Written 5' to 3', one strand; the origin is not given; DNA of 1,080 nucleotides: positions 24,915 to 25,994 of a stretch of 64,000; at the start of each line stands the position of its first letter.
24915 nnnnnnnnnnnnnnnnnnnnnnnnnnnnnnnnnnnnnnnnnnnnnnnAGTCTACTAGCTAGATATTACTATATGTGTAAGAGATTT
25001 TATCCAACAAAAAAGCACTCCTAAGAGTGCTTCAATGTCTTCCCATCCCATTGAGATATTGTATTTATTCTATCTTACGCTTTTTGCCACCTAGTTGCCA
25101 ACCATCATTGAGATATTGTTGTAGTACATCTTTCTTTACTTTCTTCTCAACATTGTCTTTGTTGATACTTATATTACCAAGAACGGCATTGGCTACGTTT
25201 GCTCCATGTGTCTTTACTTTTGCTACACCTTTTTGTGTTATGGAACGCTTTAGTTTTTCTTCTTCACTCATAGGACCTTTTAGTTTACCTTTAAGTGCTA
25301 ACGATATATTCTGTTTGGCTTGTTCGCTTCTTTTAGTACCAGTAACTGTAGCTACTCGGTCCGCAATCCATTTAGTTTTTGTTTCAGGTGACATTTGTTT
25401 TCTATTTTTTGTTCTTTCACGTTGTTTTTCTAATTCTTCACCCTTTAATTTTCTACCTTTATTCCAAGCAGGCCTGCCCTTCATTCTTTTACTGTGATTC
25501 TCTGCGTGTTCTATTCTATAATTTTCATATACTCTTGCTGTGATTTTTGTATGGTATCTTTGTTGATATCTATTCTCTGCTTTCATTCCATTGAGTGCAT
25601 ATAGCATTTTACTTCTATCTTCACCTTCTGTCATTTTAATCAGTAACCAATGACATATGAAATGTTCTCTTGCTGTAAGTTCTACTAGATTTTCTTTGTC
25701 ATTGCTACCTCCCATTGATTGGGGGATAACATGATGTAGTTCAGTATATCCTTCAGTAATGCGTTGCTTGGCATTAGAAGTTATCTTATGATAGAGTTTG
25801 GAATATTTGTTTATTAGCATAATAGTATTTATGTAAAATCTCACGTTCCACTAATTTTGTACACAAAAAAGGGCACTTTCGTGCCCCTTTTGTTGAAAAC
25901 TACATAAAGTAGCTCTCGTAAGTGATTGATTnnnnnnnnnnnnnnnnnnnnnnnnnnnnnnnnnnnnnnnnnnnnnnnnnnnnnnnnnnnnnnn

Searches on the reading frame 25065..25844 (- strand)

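Call 90: search_protein_families(library=phrogs, proteins=[window:25065-25844:-], max_evalue=0.001)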
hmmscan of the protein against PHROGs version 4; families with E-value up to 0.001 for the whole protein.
window:25065-25844:- (259 aa): 3 families
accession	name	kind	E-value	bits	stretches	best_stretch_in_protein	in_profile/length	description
phrog_655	-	DNA, RNA and nucleotide metabolism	1e-42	148.3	1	7-235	22-188/343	homing endonuclease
phrog_10088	-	DNA, RNA and nucleotide metabolism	1.9e-10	41.5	1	13-99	2-90/331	homing endonuclease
phrog_12434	-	DNA, RNA and nucleotide metabolism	1.7e-07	32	1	12-91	17-95/292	HNH endonuclease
